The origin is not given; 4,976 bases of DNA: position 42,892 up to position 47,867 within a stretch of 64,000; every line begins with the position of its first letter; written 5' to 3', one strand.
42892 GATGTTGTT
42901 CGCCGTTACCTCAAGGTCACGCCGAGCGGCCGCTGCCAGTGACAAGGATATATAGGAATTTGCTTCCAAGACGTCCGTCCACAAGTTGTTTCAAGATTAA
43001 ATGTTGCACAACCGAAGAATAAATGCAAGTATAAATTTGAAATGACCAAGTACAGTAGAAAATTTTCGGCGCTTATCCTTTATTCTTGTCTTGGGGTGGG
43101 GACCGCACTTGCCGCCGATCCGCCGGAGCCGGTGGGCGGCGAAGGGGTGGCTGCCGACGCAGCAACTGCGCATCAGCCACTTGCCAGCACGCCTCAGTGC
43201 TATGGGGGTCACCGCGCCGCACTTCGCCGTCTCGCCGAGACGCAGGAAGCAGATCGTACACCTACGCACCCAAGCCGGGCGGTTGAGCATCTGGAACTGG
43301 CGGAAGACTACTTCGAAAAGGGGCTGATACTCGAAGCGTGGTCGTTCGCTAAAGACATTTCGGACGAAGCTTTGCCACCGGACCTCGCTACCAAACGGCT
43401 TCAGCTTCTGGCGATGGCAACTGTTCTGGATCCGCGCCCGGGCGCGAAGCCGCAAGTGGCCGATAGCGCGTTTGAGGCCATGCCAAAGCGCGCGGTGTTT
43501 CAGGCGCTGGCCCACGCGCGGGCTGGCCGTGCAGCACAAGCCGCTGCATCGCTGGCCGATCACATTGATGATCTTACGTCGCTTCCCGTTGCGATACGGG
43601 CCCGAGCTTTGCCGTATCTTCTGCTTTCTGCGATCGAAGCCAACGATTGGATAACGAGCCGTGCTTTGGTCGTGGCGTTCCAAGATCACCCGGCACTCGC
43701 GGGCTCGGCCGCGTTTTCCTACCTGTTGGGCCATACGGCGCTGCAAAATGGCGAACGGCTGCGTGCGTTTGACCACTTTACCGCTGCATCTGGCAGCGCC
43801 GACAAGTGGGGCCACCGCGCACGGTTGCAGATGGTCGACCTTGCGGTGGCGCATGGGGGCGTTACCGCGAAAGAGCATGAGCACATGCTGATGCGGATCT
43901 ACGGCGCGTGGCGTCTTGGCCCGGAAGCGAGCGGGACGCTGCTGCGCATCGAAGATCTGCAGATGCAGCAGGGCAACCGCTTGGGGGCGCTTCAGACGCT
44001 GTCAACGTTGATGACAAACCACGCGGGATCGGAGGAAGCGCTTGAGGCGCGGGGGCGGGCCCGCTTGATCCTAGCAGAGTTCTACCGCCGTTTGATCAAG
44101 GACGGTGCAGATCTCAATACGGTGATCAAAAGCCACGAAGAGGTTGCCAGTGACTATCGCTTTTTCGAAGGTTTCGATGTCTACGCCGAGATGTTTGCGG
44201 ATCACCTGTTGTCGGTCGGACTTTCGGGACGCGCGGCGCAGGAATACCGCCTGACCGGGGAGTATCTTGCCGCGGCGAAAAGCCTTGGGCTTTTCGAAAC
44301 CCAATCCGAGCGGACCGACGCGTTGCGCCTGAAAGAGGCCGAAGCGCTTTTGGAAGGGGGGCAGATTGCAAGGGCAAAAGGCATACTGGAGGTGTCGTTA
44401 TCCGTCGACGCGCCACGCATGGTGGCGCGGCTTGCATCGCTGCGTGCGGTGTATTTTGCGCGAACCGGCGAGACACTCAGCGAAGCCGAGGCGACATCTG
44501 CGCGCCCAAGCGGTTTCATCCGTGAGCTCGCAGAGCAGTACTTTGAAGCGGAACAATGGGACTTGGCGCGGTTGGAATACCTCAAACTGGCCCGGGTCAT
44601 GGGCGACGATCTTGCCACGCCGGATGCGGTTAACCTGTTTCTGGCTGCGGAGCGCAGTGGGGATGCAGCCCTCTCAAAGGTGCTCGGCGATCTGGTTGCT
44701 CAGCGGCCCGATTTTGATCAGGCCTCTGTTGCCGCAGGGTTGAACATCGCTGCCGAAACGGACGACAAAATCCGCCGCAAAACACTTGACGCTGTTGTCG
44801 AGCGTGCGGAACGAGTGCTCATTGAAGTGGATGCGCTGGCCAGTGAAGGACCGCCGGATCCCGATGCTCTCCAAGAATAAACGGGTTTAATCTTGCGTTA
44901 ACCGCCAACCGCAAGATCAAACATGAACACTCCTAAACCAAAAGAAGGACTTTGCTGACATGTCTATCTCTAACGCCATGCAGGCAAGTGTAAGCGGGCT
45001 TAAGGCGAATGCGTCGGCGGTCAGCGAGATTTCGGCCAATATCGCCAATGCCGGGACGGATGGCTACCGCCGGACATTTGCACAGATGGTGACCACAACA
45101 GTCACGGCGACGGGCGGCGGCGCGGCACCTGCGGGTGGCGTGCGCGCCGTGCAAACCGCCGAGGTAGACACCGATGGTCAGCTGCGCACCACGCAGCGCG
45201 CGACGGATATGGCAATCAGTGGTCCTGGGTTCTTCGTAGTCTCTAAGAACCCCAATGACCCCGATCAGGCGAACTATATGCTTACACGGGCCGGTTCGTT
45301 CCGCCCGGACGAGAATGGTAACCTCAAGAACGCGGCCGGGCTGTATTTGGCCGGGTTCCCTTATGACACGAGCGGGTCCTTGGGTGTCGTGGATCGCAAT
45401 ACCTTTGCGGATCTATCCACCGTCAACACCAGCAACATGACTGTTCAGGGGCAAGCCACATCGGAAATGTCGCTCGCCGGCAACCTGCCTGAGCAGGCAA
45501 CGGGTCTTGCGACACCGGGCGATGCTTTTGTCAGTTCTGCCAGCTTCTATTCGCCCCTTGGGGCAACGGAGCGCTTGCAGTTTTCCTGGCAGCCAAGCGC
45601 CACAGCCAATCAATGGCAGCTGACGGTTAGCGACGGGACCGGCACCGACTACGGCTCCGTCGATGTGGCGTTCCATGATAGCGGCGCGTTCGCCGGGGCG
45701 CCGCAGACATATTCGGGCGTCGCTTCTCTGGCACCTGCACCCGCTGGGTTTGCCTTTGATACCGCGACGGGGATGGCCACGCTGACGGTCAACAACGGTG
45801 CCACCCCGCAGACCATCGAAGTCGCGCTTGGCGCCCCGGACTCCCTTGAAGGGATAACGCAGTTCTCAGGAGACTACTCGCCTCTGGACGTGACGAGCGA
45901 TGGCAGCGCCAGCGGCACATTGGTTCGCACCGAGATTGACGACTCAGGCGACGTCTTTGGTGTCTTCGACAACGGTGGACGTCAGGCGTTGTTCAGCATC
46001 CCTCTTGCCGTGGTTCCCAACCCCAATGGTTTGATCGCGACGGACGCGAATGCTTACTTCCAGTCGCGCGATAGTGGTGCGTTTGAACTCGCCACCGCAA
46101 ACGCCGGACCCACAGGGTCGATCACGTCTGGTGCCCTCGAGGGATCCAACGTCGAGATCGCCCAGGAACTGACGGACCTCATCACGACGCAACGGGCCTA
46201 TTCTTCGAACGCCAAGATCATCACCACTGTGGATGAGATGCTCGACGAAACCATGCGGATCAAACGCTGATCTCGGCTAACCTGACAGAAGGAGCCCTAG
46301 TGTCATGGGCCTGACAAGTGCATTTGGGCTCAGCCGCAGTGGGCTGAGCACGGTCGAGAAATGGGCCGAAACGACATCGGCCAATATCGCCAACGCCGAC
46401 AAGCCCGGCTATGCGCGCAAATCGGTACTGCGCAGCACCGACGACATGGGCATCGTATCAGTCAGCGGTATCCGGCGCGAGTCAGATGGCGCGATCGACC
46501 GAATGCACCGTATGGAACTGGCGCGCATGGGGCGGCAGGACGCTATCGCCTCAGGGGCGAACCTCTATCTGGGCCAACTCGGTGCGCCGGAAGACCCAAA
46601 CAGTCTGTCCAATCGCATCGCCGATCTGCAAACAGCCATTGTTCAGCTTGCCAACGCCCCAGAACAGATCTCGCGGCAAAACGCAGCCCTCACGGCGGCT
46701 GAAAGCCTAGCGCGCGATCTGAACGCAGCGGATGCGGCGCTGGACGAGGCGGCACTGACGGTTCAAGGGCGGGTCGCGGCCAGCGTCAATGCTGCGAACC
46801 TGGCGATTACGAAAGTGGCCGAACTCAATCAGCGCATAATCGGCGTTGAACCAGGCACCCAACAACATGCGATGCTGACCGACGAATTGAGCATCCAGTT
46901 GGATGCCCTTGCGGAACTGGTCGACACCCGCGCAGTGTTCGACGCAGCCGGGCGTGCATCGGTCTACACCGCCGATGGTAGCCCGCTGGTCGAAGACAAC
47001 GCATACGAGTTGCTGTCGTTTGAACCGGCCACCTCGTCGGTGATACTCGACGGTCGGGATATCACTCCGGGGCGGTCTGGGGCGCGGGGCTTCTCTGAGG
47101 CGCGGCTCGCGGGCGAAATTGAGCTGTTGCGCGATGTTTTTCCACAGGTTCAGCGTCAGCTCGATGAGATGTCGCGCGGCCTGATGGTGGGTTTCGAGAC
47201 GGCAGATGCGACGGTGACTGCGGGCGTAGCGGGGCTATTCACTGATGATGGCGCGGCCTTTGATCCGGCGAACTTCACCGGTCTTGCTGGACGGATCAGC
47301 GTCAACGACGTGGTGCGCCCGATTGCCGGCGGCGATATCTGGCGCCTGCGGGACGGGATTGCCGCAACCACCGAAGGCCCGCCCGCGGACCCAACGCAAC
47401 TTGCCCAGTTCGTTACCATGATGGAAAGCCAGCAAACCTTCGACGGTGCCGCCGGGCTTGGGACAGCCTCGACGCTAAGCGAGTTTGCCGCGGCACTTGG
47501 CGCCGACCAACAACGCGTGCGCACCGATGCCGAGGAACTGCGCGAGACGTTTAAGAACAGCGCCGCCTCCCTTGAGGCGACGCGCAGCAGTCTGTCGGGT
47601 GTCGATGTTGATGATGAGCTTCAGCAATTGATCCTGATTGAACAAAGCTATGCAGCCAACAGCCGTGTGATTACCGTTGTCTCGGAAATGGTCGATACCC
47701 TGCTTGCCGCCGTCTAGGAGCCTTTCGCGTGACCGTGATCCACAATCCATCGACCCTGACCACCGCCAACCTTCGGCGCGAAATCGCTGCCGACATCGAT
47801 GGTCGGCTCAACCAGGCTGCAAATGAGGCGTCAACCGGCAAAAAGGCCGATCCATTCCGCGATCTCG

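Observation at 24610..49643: A 9-mer family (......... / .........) occurs only in the spacers between flagellar operons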

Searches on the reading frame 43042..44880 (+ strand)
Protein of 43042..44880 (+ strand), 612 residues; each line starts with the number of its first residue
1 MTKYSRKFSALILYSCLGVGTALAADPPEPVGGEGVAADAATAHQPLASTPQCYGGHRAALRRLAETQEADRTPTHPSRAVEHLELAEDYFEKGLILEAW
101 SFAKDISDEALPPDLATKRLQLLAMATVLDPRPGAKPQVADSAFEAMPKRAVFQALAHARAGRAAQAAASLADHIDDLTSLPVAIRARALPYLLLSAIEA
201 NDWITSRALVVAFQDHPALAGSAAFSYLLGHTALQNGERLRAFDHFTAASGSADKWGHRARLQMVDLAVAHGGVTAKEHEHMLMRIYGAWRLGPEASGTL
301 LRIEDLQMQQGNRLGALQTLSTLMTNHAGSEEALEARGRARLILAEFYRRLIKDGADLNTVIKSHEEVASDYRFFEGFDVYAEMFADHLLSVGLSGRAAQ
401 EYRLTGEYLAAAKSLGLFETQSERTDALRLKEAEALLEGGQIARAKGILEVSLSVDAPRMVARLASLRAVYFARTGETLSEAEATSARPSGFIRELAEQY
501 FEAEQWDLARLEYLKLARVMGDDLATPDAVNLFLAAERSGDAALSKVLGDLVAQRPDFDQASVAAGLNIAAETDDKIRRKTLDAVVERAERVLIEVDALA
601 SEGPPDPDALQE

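Call 9: search_protein_families(library=pfam, proteins=[window:43042-44880:+])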
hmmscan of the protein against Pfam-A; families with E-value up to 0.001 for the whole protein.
window:43042-44880:+ (612 aa): 0 families

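Call 47: search_protein_families(library=ncbifam, proteins=[window:43042-44880:+], max_evalue=0.01)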
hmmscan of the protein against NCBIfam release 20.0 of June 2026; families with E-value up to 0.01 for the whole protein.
window:43042-44880:+ (612 aa): 1 family
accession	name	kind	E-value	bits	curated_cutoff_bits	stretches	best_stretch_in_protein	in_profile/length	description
TIGR02795.1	tol_pal_ybgF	equivalog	0.0025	18.4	90.1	0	290-338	69-117/119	tol-pal system protein YbgF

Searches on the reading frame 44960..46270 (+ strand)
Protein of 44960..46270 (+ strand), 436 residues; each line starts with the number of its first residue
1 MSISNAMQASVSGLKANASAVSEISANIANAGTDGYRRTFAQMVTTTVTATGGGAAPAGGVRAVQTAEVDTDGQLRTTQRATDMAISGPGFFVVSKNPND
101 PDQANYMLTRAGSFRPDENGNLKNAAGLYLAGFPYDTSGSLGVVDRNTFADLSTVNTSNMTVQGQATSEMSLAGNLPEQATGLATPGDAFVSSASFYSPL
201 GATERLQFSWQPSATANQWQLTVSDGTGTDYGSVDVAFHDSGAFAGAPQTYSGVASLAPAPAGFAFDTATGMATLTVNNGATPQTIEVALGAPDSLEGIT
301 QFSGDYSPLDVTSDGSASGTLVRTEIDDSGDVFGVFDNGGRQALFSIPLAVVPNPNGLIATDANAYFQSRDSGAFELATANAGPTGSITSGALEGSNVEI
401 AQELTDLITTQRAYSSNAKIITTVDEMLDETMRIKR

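Call 9: search_protein_families(library=pfam, proteins=[window:44960-46270:+])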
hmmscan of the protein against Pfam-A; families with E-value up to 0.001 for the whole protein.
window:44960-46270:+ (436 aa): 3 families
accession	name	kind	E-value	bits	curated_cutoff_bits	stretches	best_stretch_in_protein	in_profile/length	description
PF06429.18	Flg_bbr_C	-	2.6e-18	65.7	23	1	390-433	2-45/46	Flagellar basal body rod FlgEFG protein C-terminal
PF22692.1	LlgE_F_G_D1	-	6.4e-08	33.1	27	1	85-140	1-44/64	Flagellar hook protein FlgE/F/G D1 domain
PF00460.25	Flg_bb_rod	-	2.1e-06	28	20.7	1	7-37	1-31/31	Flagella basal body rod protein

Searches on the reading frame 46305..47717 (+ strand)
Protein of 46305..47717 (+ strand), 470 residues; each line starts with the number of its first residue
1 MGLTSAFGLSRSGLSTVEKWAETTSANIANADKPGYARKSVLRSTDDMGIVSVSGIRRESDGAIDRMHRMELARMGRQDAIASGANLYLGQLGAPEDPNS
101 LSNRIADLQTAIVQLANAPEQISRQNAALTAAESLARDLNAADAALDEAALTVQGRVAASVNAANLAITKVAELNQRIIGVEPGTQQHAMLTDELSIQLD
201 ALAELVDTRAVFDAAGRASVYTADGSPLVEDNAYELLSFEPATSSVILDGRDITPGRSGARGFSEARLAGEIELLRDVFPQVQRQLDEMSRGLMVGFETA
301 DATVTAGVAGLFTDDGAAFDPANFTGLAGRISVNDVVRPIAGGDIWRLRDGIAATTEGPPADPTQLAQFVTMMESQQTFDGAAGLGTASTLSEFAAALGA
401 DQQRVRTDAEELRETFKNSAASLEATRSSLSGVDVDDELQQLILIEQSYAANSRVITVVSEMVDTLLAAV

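Call 9: search_protein_families(library=pfam, proteins=[window:46305-47717:+])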
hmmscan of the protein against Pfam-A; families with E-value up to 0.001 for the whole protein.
window:46305-47717:+ (470 aa): 2 families
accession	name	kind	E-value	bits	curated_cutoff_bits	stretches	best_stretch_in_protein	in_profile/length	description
PF22638.1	FlgK_D1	-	4.2e-26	92.4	28.6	1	97-299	11-216/233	Flagellar hook-associated protein FlgK helical domain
PF06429.18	Flg_bbr_C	-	3.5e-09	36.5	23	1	431-467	8-44/46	Flagellar basal body rod FlgEFG protein C-terminal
